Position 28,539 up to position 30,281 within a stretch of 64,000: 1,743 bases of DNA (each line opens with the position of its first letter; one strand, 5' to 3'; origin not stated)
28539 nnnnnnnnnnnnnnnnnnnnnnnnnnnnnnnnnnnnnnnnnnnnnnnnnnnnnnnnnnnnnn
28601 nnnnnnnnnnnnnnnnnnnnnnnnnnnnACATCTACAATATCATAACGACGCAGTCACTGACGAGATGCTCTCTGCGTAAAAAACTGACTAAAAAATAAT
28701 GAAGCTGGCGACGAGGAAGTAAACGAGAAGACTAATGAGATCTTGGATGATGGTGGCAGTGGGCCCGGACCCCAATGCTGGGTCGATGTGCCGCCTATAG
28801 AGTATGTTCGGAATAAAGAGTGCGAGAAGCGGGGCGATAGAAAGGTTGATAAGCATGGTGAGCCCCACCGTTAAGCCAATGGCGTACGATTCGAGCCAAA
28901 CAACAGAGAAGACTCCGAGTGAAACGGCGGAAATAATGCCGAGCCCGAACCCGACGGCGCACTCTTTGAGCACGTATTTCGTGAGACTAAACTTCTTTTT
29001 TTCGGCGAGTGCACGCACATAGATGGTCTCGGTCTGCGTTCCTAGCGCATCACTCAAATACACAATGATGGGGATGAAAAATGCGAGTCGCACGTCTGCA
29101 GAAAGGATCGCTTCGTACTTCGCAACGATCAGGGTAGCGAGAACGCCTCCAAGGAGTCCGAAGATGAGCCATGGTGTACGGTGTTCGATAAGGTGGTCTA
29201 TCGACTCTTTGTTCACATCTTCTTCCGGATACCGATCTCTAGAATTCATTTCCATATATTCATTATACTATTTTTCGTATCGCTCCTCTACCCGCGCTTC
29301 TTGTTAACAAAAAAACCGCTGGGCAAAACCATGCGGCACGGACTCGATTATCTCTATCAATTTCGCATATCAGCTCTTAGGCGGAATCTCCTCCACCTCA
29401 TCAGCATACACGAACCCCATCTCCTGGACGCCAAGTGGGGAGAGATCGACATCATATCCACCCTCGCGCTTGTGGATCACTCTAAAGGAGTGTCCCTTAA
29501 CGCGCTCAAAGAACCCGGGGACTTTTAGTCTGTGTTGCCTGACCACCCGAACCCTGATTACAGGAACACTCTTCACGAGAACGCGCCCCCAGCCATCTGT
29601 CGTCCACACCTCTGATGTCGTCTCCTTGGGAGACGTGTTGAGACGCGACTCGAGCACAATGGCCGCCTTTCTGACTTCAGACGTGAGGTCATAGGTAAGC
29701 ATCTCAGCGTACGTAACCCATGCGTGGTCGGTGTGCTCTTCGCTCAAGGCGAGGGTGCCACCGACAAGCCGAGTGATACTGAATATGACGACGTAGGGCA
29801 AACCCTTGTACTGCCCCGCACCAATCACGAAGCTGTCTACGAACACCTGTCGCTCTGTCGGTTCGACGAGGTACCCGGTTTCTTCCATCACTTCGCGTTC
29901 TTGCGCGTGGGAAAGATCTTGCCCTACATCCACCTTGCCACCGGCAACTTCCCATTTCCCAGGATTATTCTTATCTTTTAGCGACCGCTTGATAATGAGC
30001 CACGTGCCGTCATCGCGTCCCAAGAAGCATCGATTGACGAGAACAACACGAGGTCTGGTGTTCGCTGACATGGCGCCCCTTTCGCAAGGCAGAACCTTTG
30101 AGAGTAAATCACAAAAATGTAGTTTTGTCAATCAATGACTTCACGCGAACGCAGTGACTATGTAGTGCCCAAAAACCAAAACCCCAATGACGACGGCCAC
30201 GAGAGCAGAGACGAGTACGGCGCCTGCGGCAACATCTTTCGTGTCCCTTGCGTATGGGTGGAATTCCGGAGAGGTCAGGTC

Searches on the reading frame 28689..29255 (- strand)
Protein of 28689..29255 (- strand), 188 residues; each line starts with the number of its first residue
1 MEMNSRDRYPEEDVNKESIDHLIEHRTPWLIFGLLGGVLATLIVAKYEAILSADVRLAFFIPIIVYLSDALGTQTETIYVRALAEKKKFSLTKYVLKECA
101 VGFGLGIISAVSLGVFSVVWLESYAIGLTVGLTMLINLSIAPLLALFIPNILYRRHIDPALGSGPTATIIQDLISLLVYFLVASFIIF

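Call 20: search_protein_families(library=padloc, proteins=[window:28689-29255:-], max_evalue=0.01)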
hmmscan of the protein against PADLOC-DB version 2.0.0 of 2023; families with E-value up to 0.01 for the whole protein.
window:28689-29255:- (188 aa): 0 families

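Call 21: search_protein_families(library=pfam, proteins=[window:28689-29255:-], max_evalue=0.01)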
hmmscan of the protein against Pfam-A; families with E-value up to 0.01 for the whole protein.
window:28689-29255:- (188 aa): 1 family
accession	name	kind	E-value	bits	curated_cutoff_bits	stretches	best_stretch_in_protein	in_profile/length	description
PF01769.21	MgtE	-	1.4e-24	87.2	27.6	1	61-182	1-125/125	Divalent cation transporter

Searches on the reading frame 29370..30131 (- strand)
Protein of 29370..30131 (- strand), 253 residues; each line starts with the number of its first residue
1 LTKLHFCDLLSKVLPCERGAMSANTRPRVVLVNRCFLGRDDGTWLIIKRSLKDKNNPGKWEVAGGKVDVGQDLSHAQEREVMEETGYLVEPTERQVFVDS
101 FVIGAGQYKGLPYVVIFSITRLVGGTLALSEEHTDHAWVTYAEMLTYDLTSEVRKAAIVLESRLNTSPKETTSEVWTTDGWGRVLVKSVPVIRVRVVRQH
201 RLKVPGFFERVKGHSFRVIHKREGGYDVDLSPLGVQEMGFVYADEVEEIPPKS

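Call 21: search_protein_families(library=pfam, proteins=[window:29370-30131:-], max_evalue=0.01)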
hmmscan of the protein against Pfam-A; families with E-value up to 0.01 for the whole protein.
window:29370-30131:- (253 aa): 1 family
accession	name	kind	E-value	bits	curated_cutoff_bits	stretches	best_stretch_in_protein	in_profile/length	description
PF00293.34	NUDIX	-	6.4e-13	49.3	21.1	1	35-150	8-124/134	NUDIX domain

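Call 51: search_protein_families(library=pfam, proteins=[window:29370-30131:-], max_evalue=0.001)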
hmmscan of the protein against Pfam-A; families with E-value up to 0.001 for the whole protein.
window:29370-30131:- (253 aa): 1 family
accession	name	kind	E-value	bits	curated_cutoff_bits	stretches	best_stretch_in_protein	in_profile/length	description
PF00293.34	NUDIX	-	6.4e-13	49.3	21.1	1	35-150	8-124/134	NUDIX domain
